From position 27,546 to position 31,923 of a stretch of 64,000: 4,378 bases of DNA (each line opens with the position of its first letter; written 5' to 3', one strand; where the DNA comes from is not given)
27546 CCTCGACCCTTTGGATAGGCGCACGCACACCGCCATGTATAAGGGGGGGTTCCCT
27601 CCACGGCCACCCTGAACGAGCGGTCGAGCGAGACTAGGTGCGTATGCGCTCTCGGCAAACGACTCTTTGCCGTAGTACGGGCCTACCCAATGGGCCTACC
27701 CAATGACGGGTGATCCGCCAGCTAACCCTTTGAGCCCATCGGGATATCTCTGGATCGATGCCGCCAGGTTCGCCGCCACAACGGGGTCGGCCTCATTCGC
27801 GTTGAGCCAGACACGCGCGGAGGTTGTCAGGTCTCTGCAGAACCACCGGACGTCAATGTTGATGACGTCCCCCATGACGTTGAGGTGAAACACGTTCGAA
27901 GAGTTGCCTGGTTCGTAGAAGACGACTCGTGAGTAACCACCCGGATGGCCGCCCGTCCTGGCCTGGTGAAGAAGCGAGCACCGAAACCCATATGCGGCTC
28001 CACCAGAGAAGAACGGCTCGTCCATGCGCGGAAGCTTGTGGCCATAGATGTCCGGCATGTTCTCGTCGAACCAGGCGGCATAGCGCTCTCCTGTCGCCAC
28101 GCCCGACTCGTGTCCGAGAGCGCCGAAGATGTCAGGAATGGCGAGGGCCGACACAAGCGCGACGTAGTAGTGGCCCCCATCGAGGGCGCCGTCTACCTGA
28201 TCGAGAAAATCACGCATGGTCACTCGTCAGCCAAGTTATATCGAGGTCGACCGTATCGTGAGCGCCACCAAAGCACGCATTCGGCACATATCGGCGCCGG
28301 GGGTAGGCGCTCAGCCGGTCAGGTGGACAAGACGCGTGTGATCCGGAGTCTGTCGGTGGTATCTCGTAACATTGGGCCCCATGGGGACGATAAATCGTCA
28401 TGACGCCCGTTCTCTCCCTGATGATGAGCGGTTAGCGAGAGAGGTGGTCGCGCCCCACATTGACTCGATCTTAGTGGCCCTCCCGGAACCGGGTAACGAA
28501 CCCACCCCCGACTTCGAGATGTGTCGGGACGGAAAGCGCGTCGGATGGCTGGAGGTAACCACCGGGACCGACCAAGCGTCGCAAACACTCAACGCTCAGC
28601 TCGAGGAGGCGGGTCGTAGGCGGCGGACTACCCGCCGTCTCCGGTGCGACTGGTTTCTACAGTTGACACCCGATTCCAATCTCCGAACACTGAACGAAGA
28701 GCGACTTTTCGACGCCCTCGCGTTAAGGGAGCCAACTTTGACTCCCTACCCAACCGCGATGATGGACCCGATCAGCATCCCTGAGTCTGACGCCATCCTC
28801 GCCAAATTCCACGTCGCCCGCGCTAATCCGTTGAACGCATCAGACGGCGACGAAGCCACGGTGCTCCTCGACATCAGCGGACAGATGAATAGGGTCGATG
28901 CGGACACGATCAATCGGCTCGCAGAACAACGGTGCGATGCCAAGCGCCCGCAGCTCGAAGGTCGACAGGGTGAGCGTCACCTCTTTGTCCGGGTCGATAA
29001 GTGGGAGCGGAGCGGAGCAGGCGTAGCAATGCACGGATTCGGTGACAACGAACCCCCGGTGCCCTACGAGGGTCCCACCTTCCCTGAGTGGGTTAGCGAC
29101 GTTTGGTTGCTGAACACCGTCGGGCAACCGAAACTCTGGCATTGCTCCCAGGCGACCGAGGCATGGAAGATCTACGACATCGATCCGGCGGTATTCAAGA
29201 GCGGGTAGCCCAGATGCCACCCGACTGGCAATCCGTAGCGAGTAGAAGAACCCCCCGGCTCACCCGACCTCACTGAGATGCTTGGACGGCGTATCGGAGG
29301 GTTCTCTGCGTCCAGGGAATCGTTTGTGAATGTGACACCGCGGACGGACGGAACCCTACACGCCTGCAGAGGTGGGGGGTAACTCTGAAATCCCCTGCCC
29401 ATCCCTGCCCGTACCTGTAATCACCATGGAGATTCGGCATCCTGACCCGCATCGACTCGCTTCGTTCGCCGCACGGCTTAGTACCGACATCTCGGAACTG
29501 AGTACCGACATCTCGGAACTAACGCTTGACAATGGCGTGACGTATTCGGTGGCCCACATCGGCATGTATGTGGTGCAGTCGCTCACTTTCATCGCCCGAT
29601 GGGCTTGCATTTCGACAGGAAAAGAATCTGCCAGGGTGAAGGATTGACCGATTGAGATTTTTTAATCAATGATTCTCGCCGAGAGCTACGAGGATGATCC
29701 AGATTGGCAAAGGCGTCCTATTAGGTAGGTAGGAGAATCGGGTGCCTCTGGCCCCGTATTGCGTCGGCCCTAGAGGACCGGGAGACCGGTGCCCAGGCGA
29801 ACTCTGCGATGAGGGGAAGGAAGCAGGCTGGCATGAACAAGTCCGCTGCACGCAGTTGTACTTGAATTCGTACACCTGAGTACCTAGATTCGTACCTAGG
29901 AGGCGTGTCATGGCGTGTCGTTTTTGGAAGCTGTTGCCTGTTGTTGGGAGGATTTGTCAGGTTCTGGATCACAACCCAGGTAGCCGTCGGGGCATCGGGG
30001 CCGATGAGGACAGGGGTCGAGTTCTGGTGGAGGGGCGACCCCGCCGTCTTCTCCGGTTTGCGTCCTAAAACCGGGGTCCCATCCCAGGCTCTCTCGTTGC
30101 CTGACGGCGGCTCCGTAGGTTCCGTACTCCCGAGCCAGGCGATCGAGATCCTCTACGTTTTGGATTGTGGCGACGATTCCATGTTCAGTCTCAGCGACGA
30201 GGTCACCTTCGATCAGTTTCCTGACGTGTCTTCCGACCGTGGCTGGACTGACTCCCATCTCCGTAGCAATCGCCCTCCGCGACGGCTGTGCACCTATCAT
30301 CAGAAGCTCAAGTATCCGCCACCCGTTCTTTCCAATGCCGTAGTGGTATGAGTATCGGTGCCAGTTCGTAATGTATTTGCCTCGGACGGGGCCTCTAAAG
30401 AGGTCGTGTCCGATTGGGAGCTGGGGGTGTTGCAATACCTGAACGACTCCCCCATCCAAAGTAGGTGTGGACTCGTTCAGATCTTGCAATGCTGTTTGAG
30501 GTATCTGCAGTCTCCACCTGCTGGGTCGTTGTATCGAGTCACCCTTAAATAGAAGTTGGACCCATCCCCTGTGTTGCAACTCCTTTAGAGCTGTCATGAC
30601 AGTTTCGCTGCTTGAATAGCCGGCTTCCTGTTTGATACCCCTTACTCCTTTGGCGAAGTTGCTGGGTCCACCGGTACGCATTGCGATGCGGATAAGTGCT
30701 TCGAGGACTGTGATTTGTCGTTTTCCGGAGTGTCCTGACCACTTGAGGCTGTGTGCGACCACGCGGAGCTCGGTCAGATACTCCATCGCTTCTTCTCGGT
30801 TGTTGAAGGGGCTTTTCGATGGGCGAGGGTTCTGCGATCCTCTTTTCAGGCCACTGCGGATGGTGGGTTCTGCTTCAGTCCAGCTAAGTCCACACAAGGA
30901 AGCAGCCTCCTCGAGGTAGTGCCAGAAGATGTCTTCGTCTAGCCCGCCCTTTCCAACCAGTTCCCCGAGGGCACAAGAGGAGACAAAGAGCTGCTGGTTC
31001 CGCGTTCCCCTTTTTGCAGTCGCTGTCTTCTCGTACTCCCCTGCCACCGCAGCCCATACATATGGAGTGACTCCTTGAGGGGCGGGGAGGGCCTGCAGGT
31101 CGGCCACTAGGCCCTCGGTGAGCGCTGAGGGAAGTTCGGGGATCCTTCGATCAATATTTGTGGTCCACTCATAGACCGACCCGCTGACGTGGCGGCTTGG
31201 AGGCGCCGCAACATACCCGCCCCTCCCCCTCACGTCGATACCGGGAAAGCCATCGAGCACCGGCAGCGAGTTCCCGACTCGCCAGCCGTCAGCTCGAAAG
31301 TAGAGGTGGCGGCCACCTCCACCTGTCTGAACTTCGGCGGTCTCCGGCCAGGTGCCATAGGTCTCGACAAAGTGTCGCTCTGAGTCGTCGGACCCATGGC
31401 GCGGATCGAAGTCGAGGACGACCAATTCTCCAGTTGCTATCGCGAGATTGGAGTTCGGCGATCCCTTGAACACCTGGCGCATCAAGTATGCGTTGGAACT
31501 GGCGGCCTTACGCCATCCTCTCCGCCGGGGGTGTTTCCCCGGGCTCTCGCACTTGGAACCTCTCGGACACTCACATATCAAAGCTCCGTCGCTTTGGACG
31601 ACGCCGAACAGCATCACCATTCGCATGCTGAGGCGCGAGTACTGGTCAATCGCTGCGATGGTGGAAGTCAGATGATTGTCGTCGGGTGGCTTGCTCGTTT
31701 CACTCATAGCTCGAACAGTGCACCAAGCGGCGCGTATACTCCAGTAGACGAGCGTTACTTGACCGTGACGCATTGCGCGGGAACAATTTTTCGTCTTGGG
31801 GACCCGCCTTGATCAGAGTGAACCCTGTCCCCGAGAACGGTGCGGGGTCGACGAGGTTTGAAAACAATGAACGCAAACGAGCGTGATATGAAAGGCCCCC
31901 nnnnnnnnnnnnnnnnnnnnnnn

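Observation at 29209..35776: Low-GC integrative-element remnant: Prim-Pol replicase, hypothetical, Xis-like HTH, hypothetical, tyrosine integrase. No transfer (FtsK-like) gene or flanking att repeats were recognised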

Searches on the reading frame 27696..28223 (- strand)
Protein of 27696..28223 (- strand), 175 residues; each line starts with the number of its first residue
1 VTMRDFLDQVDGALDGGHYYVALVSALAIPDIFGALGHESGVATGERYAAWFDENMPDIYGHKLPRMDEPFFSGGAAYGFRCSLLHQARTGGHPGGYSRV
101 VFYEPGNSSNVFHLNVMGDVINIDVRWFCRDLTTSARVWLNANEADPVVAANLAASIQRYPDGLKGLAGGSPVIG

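Call 11: search_protein_families(library=pfam, proteins=[window:27696-28223:-], max_evalue=0.01)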
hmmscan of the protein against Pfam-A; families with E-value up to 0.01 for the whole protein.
window:27696-28223:- (175 aa): 0 families

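Call 43: search_protein_families(library=padloc, proteins=[window:27696-28223:-], max_evalue=0.01)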
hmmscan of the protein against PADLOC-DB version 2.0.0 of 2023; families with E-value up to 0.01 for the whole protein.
window:27696-28223:- (175 aa): 0 families

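Call 53: search_protein_families(library=ncbifam, proteins=[window:27696-28223:-], max_evalue=0.001)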
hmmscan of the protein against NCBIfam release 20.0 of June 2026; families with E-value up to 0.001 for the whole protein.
window:27696-28223:- (175 aa): 0 families

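Call 54: search_protein_families(library=phrogs, proteins=[window:27696-28223:-], max_evalue=0.001)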
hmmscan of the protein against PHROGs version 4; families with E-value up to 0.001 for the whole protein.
window:27696-28223:- (175 aa): 1 family
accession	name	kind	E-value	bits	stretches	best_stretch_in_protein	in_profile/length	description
phrog_18591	-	unknown function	5.3e-30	105.3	1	1-162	1-160/168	-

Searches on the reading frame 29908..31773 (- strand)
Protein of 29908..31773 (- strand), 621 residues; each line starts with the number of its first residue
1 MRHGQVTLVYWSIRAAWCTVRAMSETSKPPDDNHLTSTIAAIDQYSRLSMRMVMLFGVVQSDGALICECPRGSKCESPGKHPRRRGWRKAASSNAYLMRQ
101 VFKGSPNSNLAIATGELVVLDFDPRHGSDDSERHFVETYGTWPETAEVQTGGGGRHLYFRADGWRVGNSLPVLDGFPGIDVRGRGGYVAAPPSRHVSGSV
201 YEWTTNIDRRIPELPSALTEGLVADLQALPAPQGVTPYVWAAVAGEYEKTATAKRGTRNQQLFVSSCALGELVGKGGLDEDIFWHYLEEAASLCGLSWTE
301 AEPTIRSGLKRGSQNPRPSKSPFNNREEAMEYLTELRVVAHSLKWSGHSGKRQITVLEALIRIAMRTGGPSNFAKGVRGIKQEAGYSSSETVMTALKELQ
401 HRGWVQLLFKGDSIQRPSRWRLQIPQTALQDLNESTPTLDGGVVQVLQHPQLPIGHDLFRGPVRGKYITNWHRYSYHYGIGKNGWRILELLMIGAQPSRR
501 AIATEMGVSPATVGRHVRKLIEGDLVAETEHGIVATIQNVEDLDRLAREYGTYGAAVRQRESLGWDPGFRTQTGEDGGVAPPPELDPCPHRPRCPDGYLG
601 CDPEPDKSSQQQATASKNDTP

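Call 11: search_protein_families(library=pfam, proteins=[window:29908-31773:-], max_evalue=0.01)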
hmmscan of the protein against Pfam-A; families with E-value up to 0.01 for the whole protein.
window:29908-31773:- (621 aa): 14 families
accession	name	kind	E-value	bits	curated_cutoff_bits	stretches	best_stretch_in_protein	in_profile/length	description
PF09250.16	Prim-Pol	-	1.2e-31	110.8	22.8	1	75-216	14-157/158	Bifunctional DNA primase/polymerase, N-terminal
PF12802.13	MarR_2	-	3e-06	27.7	27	1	485-530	8-54/61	MarR family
PF13545.12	HTH_Crp_2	-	1.1e-05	25.7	27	0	497-545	23-69/70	Crp-like helix-turn-helix domain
PF12840.13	HTH_20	-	1.2e-05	25.6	27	1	486-527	8-49/51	Helix-turn-helix domain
PF13412.12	HTH_24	-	2.9e-05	24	21.9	1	485-526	6-47/48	Winged helix-turn-helix DNA-binding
PF01726.22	LexA_DNA_bind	-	3e-05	24.1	23.7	0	351-406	6-57/65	LexA DNA binding domain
PF25213.1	HVO_A0261_N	-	0.0001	22.6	35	1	487-536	16-64/86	HVO_A0261 N-terminal domain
PF13730.12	HTH_36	-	0.00012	22.2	25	1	497-522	26-51/55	Helix-turn-helix domain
PF01047.28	MarR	-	0.00053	20.3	24.6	0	500-527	21-48/59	MarR family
PF09339.16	HTH_IclR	-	0.00075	19.7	22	0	484-527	5-49/52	IclR helix-turn-helix domain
PF13936.12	HTH_38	-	0.0016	18.6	27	1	498-519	22-43/44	Helix-turn-helix domain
PF00392.27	GntR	-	0.0032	17.5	27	0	497-526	25-54/64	Bacterial regulatory proteins, gntR family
PF13404.12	HTH_AsnC-type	-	0.0039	17.4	27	0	486-520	7-41/42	AsnC-type helix-turn-helix domain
PF01325.25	Fe_dep_repress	-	0.0064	17.1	26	0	497-526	23-52/60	Iron dependent repressor, N-terminal DNA binding domain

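Call 53: search_protein_families(library=ncbifam, proteins=[window:29908-31773:-], max_evalue=0.001)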
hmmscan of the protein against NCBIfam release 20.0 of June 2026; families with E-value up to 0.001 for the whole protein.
window:29908-31773:- (621 aa): 1 family
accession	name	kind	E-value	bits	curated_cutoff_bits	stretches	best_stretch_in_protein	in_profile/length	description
NF040939.2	trans_reg_lrs14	equivalog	0.0006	19.8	90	0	465-528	4-68/103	Lrs14 family HTH-type transcriptional regulator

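Call 54: search_protein_families(library=phrogs, proteins=[window:29908-31773:-], max_evalue=0.001)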
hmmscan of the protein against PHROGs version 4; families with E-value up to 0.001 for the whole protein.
window:29908-31773:- (621 aa): 8 families
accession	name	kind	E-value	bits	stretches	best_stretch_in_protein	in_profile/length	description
phrog_1156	-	DNA, RNA and nucleotide metabolism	4.4e-18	66.2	1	77-228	32-197/855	DNA primase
phrog_5852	-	DNA, RNA and nucleotide metabolism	9.7e-15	55.5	1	85-206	114-230/242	DNA polymerase/primase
phrog_3022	-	DNA, RNA and nucleotide metabolism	3e-13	50.1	1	69-220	27-178/788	DNA primase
phrog_906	-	DNA, RNA and nucleotide metabolism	1.8e-09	38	1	98-222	100-243/872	DNA polymerase/primase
phrog_10724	-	unknown function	0.00015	22.2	0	497-548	32-82/253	-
phrog_3502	-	unknown function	0.00021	22.4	0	353-406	53-102/131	-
phrog_2440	-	transcription regulation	0.00023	22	0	486-531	32-80/126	transcriptional regulator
phrog_270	-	DNA, RNA and nucleotide metabolism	0.00031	21.2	0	378-426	71-119/383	replication initiation protein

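Call 83: search_solved_structures(query=window:29908-31773:-, max_evalue=0.01)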
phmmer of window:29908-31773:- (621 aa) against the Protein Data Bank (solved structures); distinct sequences matched with E-value up to 0.01: 1.
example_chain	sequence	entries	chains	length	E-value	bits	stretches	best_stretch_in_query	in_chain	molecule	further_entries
3nrv_A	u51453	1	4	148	0.01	17.5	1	473-531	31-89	Putative transcriptional regulator (MarR/EmrR family)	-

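Call 97: search_dna_similar(query=window:29908-31773:-, collection=phages, mode=protein, max_rows=10)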
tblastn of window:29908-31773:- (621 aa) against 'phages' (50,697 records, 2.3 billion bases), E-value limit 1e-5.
Records with a match: 275; places in all: 275; records where one place covers at least 80% of the query: 0.
Best place of each record, by identity: <60% 275.
By first word of the organism name: Streptococcus 167; Serratia 19; Gordonia 14; Klebsiella 14; Microbacterium 7; Vibrio 7; Mycobacterium 7; Rhizobium 4; Enterococcus 4; Pseudoalteromonas 4; and 16 more.
By host as written in the record: Streptococcus thermophilus 94; - 20; Serratia marcescens 16; Gordonia terrae 3612 10; Klebsiella pneumoniae 8; Streptococcus thermophilus ST64985 7; Streptococcus thermophilus ST47795 6; Streptococcus thermophilus ST69763 6; and 64 more.
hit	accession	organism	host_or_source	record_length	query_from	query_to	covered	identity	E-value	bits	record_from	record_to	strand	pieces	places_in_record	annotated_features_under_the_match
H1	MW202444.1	Bacteriophage sp.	Manatee Spring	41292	67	329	42%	32.0%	2e-18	96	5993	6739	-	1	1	regulatory protein repA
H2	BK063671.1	Caudoviricetes sp. vir555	Methanomicrobiales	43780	80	317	38%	33.2%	2e-18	96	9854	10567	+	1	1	DNA primase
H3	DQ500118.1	Rhizobium phage 16-3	-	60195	106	358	41%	29.2%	7e-17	91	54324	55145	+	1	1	16-3p101: p101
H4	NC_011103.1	Rhizobium phage 16-3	-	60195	106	358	41%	29.2%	7e-17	91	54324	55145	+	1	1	16-3p101: DNA polymerase/primase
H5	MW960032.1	Rhizobium phage RHph_X2_25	Sinorhizobium americanum X2_25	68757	89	317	37%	31.4%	1e-16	90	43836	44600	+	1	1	putative DNA primase/polymerase protein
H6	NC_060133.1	Gordonia phage Rabbitrun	Gordonia Terrae CAG3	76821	79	311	38%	30.9%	1e-11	74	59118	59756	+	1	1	96: DNA polymerase/primase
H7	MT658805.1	Gordonia phage Rabbitrun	Gordonia Terrae CAG3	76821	79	311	38%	30.9%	1e-11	74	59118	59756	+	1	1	96: DNA primase/polymerase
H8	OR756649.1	Micrococcus phage Kurnik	Micrococcus sp. 1247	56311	38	274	38%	30.3%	1e-17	94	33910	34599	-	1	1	DNA primase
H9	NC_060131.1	Gordonia phage Neville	Gordonia terrae 3612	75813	79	311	38%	30.8%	2e-11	74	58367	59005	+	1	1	93: DNA polymerase/primase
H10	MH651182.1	Gordonia phage Neville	Gordonia terrae 3612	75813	79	311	38%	30.8%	2e-11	74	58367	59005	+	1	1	93: DNA primase/polymerase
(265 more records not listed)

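Call 98: search_dna_similar(query=window:29908-31773:-, collection=plasmids, mode=protein, max_rows=10)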
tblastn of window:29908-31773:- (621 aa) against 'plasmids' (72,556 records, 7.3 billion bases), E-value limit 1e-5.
Records with a match: 31; places in all: 42; records where one place covers at least 80% of the query: 0.
Best place of each record, by identity: <60% 31.
By first word of the organism name: Streptomyces 15; Pseudonocardia 3; Nonomuraea 1; Methylobacterium 1; Thermaerobacter 1; Shewanella 1; Roseomonas 1; Deinococcus 1; Ochrobactrum 1; Actinacidiphila 1; and 5 more.
By predicted mobility (MOB-suite, as given by PLSDB): non-mobilizable 28; mobilizable 3.
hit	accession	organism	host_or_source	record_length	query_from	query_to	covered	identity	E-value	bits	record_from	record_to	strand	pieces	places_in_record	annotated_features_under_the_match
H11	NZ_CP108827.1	Streptomyces sp. NBC_00859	-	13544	69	310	39%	31.9%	1e-8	66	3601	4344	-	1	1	bifunctional DNA primase/polymerase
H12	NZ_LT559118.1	Nonomuraea gerenzanensis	-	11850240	79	317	38%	31.7%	2e-8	65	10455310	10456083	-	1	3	none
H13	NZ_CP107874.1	Streptomyces virginiae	-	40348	79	317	38%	31.3%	7e-12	77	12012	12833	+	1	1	bifunctional DNA primase/polymerase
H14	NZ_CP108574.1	Streptomyces erythrochromogenes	-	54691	79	317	38%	31.2%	2e-10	72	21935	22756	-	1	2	bifunctional DNA primase/polymerase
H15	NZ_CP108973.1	Streptomyces longwoodensis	-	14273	69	309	39%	30.9%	7e-9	67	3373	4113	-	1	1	bifunctional DNA primase/polymerase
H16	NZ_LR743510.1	Methylobacterium bullatum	-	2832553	62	262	32%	36.9%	5e-24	115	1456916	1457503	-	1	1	none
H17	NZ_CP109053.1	Streptomyces subrutilus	-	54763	79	317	38%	30.2%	5e-10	71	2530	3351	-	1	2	bifunctional DNA primase/polymerase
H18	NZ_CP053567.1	Pseudonocardia broussonetiae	plant,Broussonetia papyrifera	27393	35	307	44%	26.2%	6e-10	71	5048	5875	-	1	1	bifunctional DNA primase/polymerase | hypothetical protein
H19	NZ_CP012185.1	Pseudonocardia sp. EC080619-01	Apterostigma dentigerum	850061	80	317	38%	29.7%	3e-9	68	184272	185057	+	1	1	bifunctional DNA primase/polymerase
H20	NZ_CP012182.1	Pseudonocardia sp. EC080610-09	Apterostigma dentigerum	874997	80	317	38%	29.7%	3e-9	68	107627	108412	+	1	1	bifunctional DNA primase/polymerase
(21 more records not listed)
